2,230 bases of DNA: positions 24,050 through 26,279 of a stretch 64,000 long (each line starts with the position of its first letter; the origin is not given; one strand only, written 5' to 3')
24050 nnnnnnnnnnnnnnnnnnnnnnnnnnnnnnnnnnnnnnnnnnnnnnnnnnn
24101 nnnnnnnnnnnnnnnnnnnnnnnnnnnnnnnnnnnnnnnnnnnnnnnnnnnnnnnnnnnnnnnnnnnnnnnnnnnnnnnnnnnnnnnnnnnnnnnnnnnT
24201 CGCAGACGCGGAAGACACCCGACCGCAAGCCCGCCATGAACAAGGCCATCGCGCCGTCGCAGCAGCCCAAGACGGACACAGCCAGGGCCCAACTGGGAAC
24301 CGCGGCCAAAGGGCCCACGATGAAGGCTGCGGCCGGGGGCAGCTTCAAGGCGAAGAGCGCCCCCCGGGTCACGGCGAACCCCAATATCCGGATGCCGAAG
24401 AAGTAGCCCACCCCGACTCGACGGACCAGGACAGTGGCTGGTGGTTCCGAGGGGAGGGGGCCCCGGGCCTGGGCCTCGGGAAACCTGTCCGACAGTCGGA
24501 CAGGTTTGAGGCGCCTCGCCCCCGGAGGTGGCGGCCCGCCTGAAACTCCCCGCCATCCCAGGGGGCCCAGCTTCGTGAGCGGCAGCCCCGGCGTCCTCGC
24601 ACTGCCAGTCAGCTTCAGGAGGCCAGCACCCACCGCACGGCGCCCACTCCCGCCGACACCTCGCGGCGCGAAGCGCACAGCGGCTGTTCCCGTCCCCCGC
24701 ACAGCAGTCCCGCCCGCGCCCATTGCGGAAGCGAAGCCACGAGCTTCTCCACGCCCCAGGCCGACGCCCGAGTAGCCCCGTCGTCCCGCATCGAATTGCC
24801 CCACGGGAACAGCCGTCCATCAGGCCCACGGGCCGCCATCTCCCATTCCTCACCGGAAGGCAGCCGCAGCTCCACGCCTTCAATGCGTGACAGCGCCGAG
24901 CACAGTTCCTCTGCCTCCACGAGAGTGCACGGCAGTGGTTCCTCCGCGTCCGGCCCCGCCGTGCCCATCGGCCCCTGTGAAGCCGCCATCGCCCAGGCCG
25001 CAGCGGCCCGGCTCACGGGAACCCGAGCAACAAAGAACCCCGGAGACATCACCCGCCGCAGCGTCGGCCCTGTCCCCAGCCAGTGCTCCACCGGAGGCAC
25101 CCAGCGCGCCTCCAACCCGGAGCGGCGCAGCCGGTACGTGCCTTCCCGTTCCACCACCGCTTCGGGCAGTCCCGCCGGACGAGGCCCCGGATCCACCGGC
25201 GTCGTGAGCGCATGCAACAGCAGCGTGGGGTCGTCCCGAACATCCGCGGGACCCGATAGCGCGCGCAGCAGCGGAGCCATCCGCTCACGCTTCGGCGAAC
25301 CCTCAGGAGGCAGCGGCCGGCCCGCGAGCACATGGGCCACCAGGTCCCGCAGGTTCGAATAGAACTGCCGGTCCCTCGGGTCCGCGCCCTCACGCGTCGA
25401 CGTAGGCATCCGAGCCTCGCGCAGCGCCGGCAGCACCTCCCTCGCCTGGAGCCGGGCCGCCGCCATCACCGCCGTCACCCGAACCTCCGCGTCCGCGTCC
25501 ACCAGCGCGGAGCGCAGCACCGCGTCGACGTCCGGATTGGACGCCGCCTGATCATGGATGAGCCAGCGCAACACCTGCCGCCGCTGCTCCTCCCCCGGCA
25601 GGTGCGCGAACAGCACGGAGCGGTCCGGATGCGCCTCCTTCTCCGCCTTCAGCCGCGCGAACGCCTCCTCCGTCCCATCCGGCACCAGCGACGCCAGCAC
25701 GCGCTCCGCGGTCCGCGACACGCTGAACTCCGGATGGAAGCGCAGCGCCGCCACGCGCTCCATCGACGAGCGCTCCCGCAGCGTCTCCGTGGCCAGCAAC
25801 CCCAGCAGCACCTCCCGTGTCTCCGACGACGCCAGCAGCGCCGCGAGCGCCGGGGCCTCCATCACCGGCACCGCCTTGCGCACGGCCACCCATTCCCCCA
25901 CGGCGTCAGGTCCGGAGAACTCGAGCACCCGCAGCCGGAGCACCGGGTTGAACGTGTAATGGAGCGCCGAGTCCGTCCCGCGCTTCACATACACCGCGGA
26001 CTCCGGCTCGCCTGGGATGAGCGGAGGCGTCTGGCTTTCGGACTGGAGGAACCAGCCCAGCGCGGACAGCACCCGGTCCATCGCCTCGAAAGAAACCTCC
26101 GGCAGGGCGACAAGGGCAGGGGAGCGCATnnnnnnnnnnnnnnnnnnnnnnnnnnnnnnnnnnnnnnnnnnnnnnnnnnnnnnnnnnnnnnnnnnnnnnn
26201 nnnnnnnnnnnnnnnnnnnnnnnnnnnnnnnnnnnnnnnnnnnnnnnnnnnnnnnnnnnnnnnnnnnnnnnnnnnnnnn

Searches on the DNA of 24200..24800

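Call 48: search_rna_families(source=window, start=24200, end=24800, threshold=evalue, max_evalue=10)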
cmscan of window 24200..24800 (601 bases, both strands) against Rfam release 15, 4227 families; matches with E-value up to 10: 4.
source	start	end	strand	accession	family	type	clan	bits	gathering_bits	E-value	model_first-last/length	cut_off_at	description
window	24460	24530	+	RF04057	MIR1432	Gene; miRNA;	-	15.2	90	9.2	1-89/89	no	MIR1432 microRNA precursor family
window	24481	24546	-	RF02791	CcsR1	Gene; sRNA;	-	11.2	65.3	8.2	1-83/83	no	Conserved CCUCCUCCC motif stress-induced RNA 1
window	24539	24583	-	RF01276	sR53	Gene; snRNA; snoRNA; CD-box;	-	11.1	49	5.8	1-60/60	no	Small nucleolar RNA sR53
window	24539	24589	-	RF02975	DUF3800-XI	Gene; sRNA;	-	11.1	37.8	9.4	1-48/48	no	DUF3800-XI RNA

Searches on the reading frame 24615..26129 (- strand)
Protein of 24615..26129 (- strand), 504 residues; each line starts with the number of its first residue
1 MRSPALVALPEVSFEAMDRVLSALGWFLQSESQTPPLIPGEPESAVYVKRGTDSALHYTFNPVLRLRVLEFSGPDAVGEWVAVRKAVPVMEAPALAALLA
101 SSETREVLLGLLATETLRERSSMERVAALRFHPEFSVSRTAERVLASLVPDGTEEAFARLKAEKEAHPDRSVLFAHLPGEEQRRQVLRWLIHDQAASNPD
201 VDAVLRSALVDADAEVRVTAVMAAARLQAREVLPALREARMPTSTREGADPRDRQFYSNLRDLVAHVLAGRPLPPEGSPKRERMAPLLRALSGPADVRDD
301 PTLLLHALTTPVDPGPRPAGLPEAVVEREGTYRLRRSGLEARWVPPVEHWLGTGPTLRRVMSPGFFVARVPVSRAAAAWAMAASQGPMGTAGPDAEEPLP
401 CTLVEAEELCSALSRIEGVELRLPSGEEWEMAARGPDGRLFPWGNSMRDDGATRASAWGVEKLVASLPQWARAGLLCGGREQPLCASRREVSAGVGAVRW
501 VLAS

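Call 7: search_protein_families(library=pfam, proteins=[window:24615-26129:-], max_evalue=0.01)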
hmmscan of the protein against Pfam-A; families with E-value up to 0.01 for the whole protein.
window:24615-26129:- (504 aa): 2 families
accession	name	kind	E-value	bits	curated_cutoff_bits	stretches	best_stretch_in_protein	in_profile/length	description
PF03781.23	FGE-sulfatase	-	6.8e-08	32.9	23.3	1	397-456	91-146/255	Sulfatase-modifying factor enzyme 1-like domain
PF13646.12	HEAT_2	-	0.0011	19.7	27.7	1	181-239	15-70/88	HEAT repeats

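Call 33: find_encoding_contigs(protein=window:24615-26129:-, flank=10000, max_places=6)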
Protein window:24615-26129:- (504 aa): no gene with exactly this product is on record in the collection.

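Call 34: find_homologous_proteins(query=window:24615-26129:-, max_evalue=1e-20)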
Query window:24615-26129:- (504 aa): 58 proteins with E <= 1e-20 among 8000 candidates.
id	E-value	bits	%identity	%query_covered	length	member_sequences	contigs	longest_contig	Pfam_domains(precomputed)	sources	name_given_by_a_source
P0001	0.0e+0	1085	99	100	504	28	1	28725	PF03781.23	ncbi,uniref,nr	ncbi:SUMF1/EgtB/PvdO family nonheme iron enzyme [Corallococcus exiguus]|uniref:SUMF1/EgtB/PvdO famil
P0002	3.5e-296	1001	91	100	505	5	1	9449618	PF03781.23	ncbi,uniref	ncbi:formylglycine-generating enzyme family protein [Corallococcus interemptor]|uniref:formylglycine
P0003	3.0e-287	971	89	100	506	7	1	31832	PF03781.23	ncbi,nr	ncbi:formylglycine-generating enzyme family protein [Corallococcus aberystwythensis]|nr:SUMF1/EgtB/P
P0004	1.4e-285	966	88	100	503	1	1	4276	PF03781.23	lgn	-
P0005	6.1e-275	931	85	100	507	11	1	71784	PF03781.23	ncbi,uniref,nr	ncbi:SUMF1/EgtB/PvdO family nonheme iron enzyme [Corallococcus exercitus]|uniref:SUMF1/EgtB/PvdO fam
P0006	8.9e-270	914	84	100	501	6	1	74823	PF03781.23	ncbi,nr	ncbi:hypothetical protein D7Y23_09065 [Corallococcus sp. AB050B]|nr:hypothetical protein D7Y23_09065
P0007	3.8e-262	889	81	99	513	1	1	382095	-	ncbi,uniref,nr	ncbi:SUMF1/EgtB/PvdO family nonheme iron enzyme [Corallococcus macrosporus]|uniref:SUMF1/EgtB/PvdO f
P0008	6.6e-257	871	80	100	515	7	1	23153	PF03781.23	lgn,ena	-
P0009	5.1e-247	839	79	100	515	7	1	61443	PF03781.23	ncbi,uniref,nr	ncbi:hypothetical protein D7X74_05125 [Corallococcus sp. CA047B]|uniref:formylglycine-generating enz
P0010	1.0e-150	521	54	99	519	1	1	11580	PF03781.23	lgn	-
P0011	6.1e-128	446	47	99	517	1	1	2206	-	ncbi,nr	ncbi:MAG TPA: hypothetical protein VEY30_12750, partial [Myxococcaceae bacterium]|nr:hypothetical pr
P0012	9.0e-128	445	48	97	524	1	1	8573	PF03781.23,PF13646.13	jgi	-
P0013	3.6e-123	430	46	96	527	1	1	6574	PF03781.23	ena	-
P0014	3.8e-122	427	45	97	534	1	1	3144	PF03781.23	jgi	jgi:hypothetical protein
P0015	6.3e-120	420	44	99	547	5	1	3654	PF03781.23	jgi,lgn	jgi:hypothetical protein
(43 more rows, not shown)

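Call 35: find_encoding_contigs(protein=P0001, flank=4000, max_places=2)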
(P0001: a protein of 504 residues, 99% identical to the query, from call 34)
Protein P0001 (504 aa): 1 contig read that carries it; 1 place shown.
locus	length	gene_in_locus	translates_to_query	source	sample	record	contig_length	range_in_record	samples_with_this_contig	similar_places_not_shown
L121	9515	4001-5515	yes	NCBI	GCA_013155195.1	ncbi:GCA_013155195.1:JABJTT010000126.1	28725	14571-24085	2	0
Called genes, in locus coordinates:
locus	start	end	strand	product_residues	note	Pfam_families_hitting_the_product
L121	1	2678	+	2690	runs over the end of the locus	PF00191:Annexin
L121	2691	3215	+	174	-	-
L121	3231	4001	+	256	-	-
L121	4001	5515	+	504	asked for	PF03781:FGE-sulfatase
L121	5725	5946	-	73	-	-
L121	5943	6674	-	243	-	-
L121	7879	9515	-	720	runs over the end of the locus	-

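Call 36: find_encoding_contigs(protein=P0002, flank=4000, max_places=2)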
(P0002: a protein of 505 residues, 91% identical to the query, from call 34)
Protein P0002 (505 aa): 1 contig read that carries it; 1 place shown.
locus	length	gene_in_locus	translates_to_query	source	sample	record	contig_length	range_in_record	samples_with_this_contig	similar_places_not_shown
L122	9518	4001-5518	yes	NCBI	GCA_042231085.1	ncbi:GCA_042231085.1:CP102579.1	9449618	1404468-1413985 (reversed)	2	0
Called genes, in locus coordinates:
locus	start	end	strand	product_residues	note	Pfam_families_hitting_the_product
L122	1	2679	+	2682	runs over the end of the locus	PF00191:Annexin (weak)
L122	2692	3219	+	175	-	-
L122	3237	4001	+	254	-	-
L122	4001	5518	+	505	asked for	PF03781:FGE-sulfatase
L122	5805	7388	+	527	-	-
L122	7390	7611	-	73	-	-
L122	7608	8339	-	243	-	-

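Call 37: find_encoding_contigs(protein=P0003, flank=4000, max_places=2)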
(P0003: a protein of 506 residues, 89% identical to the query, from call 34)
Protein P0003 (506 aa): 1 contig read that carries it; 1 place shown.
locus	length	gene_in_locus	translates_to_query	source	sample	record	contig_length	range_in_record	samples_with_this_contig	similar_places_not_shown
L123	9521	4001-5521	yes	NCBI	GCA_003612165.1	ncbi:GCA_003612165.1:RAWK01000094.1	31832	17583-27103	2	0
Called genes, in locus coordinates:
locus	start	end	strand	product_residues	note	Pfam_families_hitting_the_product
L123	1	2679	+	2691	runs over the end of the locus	PF00191:Annexin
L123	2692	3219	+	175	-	-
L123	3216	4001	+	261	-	-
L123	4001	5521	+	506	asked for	PF03781:FGE-sulfatase (weak)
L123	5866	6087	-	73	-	-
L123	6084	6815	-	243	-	-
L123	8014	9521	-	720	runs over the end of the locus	-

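Call 38: find_encoding_contigs(protein=P0005, flank=4000, max_places=2)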
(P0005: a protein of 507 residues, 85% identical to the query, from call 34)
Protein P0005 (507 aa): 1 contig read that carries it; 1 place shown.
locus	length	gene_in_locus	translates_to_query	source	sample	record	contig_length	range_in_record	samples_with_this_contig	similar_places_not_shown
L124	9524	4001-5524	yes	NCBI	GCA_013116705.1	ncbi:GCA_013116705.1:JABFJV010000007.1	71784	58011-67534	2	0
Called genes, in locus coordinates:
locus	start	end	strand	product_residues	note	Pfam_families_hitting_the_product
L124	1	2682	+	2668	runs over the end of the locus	PF00191:Annexin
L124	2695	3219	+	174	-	-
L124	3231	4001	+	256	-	-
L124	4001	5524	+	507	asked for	PF03781:FGE-sulfatase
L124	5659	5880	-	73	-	-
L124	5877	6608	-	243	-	-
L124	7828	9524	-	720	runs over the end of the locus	-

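Call 39: find_encoding_contigs(protein=P0006, flank=4000, max_places=1)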
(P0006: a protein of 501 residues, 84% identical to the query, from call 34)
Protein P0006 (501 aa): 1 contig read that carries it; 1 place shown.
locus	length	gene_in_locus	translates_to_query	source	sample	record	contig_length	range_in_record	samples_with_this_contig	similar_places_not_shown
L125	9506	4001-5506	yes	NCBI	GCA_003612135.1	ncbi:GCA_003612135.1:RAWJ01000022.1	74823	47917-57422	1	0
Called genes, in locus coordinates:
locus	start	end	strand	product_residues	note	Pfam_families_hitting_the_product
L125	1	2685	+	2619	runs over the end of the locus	PF00191:Annexin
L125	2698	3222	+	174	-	-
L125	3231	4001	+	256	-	-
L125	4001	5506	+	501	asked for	PF03781:FGE-sulfatase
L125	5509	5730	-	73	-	-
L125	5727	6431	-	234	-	-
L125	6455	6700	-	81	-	-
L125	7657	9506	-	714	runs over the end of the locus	-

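Call 40: find_encoding_contigs(protein=P0007, flank=4000, max_places=1)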
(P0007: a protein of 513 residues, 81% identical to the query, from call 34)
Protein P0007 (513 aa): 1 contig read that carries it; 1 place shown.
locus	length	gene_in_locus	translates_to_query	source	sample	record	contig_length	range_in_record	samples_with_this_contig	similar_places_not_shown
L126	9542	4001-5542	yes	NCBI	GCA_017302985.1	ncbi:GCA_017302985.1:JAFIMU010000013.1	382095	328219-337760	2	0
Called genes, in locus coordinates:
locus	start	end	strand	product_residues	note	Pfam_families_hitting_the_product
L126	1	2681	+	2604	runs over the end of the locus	PF00191:Annexin (weak)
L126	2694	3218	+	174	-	-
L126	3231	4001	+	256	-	-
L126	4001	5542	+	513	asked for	-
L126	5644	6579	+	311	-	-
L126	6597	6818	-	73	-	-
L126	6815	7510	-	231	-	-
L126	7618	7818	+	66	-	-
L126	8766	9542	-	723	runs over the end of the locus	-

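Call 41: find_encoding_contigs(protein=P0009, flank=4000, max_places=1)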
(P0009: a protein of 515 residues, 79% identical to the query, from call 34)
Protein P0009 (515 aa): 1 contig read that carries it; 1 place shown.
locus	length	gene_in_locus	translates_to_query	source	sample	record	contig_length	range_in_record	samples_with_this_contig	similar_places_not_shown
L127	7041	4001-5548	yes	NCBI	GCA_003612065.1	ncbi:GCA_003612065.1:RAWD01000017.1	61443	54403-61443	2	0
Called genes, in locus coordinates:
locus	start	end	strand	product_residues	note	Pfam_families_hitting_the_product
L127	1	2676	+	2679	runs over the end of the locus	PF00191:Annexin (weak)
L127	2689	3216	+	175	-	-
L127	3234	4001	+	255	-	-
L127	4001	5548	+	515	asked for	PF03781:FGE-sulfatase (weak)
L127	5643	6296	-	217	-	PF02627:CMD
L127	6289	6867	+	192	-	PF12802:MarR_2, PF01047:MarR, PF13463:HTH_27 (weak)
